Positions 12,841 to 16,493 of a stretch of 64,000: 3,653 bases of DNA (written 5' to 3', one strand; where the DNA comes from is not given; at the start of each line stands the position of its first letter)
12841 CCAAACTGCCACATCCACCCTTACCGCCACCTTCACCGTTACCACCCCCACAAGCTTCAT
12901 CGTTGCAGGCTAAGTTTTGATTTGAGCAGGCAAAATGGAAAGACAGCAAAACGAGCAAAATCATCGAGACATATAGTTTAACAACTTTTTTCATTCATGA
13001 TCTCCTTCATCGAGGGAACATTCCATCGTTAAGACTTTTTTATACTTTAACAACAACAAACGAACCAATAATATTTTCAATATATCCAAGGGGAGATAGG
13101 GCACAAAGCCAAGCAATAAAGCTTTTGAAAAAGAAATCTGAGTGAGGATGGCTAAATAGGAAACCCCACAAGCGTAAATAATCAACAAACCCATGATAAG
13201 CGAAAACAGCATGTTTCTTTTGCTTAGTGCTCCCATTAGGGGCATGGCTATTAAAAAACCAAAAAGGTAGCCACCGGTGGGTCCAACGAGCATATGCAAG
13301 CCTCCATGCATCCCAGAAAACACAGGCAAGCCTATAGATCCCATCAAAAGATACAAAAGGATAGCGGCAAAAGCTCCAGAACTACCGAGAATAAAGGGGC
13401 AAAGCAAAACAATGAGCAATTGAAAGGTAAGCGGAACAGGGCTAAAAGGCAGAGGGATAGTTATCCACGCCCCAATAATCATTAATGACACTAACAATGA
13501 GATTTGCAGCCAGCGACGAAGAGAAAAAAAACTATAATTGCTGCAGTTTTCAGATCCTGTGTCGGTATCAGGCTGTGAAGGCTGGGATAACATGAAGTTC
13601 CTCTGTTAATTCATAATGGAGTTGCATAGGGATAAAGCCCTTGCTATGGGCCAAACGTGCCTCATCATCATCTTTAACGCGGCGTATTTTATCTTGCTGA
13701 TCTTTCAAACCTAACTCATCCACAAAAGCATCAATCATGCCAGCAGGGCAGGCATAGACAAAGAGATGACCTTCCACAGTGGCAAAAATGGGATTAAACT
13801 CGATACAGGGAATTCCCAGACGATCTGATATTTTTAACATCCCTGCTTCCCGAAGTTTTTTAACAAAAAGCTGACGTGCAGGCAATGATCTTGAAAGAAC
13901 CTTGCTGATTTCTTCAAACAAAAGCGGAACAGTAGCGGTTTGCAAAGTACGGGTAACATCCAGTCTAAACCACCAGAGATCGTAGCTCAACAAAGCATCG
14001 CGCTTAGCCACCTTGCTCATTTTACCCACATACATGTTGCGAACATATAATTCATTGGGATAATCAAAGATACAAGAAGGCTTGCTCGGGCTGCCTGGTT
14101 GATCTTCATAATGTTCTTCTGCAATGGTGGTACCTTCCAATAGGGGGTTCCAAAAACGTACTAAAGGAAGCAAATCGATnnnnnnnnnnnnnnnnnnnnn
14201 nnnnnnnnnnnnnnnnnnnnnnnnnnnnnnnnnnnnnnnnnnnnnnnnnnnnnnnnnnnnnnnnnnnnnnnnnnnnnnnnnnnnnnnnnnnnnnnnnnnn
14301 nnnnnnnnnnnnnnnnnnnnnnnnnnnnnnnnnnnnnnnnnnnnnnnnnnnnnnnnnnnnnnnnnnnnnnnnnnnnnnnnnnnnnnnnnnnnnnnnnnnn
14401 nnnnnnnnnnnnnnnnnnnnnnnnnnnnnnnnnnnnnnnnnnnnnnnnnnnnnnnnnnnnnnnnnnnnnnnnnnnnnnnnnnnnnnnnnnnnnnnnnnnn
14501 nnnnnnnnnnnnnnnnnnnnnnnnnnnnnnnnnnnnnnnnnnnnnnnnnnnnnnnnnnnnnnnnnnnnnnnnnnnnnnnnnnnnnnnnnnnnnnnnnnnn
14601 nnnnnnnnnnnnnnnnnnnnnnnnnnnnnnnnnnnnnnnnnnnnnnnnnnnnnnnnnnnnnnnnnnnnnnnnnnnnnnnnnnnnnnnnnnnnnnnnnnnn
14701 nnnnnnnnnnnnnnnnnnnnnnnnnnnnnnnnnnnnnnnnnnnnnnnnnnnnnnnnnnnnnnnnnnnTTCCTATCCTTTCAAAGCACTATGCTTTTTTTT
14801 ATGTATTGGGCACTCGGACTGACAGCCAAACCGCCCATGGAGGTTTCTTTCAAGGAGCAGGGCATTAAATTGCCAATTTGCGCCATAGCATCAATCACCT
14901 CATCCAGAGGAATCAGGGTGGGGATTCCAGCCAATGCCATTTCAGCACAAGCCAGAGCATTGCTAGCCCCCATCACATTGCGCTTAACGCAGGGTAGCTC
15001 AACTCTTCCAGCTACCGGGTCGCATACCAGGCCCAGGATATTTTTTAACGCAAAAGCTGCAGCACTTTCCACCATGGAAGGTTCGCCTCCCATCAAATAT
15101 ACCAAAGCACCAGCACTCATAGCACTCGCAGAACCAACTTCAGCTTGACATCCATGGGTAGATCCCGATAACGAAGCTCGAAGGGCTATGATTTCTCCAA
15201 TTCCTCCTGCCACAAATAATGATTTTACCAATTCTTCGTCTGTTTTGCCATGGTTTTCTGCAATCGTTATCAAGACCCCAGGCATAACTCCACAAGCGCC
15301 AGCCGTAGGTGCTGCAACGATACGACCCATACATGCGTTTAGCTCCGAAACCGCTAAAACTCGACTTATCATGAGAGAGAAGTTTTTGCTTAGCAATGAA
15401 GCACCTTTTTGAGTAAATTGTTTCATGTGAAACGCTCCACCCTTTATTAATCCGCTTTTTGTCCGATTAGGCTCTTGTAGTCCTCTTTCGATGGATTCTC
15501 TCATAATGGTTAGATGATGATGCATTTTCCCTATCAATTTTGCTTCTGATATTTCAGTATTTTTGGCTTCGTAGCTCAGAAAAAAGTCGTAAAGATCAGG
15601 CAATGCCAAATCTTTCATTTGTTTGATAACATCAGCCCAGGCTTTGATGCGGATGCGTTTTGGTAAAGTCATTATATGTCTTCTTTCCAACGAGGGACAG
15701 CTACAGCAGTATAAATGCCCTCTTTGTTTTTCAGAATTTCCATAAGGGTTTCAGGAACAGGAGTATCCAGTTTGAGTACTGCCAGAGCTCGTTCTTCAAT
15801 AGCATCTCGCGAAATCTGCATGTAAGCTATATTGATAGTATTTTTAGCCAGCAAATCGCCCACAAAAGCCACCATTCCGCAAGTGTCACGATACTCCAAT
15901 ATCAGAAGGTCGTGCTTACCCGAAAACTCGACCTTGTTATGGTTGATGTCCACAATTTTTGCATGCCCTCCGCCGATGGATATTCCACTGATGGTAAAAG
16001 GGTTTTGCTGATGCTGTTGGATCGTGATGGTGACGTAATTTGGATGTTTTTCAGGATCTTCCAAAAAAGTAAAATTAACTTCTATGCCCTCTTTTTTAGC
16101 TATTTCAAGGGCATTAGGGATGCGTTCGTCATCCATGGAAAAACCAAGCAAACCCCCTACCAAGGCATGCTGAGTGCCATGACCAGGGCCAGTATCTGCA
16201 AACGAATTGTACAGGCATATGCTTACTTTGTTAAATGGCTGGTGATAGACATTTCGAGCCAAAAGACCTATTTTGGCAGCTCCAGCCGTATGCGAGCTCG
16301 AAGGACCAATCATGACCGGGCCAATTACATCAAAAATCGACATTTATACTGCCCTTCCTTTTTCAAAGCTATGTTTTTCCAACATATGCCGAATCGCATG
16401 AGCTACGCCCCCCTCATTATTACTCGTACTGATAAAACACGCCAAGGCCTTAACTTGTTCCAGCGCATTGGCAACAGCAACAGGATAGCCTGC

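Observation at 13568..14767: Orphan MutL/MORC-like GHKL ATPase embedded in an sdaA-bioY operon.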

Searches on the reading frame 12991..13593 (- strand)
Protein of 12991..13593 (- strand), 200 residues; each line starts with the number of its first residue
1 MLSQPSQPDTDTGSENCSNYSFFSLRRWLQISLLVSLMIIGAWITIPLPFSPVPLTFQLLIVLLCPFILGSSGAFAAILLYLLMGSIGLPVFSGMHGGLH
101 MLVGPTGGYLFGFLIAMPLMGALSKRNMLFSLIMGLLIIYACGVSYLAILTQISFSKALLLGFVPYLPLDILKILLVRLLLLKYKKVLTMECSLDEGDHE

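Call 3: search_protein_families(library=pfam, proteins=[window:12991-13593:-], max_evalue=0.1)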
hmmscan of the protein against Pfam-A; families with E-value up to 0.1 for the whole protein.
window:12991-13593:- (200 aa): 1 family
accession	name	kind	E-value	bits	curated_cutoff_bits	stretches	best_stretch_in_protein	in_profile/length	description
PF02632.19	BioY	-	5.6e-38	130.5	25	1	50-185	1-139/140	BioY family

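Call 4: search_protein_families(library=ncbifam, proteins=[window:12991-13593:-], max_evalue=0.1)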
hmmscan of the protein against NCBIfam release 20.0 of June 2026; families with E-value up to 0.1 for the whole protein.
window:12991-13593:- (200 aa): 1 family
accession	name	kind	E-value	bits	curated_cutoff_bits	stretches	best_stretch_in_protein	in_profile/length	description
NF011607.0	PRK15033.1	subfamily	0.024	13.6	524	1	88-156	272-339/389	tricarballylate utilization 4Fe-4S protein TcuB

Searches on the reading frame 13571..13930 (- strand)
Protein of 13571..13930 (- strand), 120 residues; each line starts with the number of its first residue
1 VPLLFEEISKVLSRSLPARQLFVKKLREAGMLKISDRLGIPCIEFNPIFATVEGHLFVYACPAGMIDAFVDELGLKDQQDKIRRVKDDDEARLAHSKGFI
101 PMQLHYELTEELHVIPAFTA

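Call 75: search_protein_families(library=pfam, proteins=[window:13571-13930:-], max_evalue=1)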
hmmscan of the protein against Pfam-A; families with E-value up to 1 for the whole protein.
window:13571-13930:- (120 aa): 1 family
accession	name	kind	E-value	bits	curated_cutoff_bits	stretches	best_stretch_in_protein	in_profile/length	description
PF03315.21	SDH_beta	-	0.27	12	26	1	18-103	23-105/155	Serine dehydratase beta chain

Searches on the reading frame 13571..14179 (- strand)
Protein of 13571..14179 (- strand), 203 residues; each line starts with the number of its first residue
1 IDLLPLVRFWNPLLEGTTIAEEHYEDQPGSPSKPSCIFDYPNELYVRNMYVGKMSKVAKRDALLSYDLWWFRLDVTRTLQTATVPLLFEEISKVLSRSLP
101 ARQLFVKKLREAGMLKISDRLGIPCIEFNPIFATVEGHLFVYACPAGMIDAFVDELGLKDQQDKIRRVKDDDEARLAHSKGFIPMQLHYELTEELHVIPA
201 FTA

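Call 59: predict_structure(alignment_id=A2)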
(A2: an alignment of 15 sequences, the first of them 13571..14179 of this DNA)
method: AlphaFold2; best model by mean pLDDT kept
length: 203 residues; sequences in the alignment: 15
mean_pLDDT: 65.4   pTM: 0.65
mean pLDDT of the five models: 65.4, 65.3, 63.4, 62.2, 61.9
residues with pLDDT >= 90: 36; 70-90: 54; 50-70: 54; < 50: 59
segments of 3 or more residues with pLDDT < 50: 1-7, 24-26, 33-71, 73-80
pLDDT, mean of each block of 10 residues (from residue 1): 48 61 54 42 28 31 41 45 62 77 79 84 86 63 78 92 90 93 81 69 78
secondary structure, 60 per line:
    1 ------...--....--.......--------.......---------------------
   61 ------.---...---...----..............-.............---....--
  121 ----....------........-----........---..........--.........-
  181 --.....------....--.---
elements in order: E7-9 E18-24 E33-39 E71-73 H84-97 H99-111 E115-118 E125-128 H135-142 H148-155 H159-164 E165-168 H171-179 E183-187 H194-197

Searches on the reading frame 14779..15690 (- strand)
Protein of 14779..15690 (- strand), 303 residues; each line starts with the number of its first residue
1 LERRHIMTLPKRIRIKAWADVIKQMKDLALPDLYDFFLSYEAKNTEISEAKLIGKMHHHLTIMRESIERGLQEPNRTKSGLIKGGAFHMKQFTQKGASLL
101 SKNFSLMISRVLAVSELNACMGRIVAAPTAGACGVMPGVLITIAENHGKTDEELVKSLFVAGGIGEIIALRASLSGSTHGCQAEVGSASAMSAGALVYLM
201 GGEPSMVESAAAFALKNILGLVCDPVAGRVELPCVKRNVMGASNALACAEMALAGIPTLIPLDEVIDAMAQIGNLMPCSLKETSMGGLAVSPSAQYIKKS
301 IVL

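Call 3: search_protein_families(library=pfam, proteins=[window:14779-15690:-], max_evalue=0.1)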
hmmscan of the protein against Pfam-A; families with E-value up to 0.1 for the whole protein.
window:14779-15690:- (303 aa): 1 family
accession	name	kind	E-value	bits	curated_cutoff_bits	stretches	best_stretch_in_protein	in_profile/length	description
PF03313.21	SDH_alpha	-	4.8e-78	262.8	26.4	1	40-289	13-260/260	Serine dehydratase alpha chain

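Call 4: search_protein_families(library=ncbifam, proteins=[window:14779-15690:-], max_evalue=0.1)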
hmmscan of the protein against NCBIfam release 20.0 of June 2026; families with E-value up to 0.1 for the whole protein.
window:14779-15690:- (303 aa): 4 families
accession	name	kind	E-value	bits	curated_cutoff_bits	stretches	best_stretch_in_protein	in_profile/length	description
TIGR00718.1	sda_alpha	equivalog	4.7e-86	288.6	243.2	1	33-302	19-287/300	L-serine ammonia-lyase, iron-sulfur-dependent, subunit alpha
TIGR00720.1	sda_mono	equivalog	1.3e-57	195.7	345.1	1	44-290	196-448/450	L-serine ammonia-lyase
NF011614.0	PRK15040.1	equivalog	7.1e-43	147.2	873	1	111-290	268-449/454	L-serine ammonia-lyase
NF011598.0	PRK15023.1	equivalog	1.4e-38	133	942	1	111-290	268-449/454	L-serine ammonia-lyase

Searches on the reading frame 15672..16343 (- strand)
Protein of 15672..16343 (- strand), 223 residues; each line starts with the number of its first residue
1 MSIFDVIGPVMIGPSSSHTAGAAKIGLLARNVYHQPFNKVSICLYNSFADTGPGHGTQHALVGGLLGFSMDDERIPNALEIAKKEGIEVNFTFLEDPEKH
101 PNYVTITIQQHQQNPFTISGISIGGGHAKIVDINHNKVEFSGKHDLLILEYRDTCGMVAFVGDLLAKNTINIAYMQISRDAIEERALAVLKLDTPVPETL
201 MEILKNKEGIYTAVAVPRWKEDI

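Call 3: search_protein_families(library=pfam, proteins=[window:15672-16343:-], max_evalue=0.1)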
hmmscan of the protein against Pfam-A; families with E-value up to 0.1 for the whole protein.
window:15672-16343:- (223 aa): 3 families
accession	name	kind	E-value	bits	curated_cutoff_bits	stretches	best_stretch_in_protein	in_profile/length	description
PF03315.21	SDH_beta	-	1e-13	52.4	26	1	2-82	1-88/155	Serine dehydratase beta chain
PF19304.4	PGDH_inter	-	5.5e-08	33.4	27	1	22-134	9-119/119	D-3-phosphoglycerate dehydrogenase intervening domain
PF01842.31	ACT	-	0.00076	19.6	27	1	147-207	3-64/66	ACT domain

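Call 4: search_protein_families(library=ncbifam, proteins=[window:15672-16343:-], max_evalue=0.1)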
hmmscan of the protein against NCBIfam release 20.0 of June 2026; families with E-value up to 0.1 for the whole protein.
window:15672-16343:- (223 aa): 6 families
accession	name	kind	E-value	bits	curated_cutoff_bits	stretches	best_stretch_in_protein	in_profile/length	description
TIGR00719.1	sda_beta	equivalog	6.2e-62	209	161.2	1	2-202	5-206/208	L-serine ammonia-lyase, iron-sulfur-dependent subunit beta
TIGR01327.1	PGDH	equivalog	6.5e-29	101.1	454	1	22-215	330-522/525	phosphoglycerate dehydrogenase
TIGR00720.1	sda_mono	equivalog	1.3e-10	40.8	345.1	1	1-79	1-86/450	L-serine ammonia-lyase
NF011614.0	PRK15040.1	equivalog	7.2e-06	25.3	873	1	2-75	3-80/454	L-serine ammonia-lyase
NF011598.0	PRK15023.1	equivalog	0.00011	21.2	942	1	2-68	3-73/454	L-serine ammonia-lyase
NF053754.1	TrpY_fam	subfamily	0.029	14.4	180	0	153-210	103-160/163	TrpY family transcription regulator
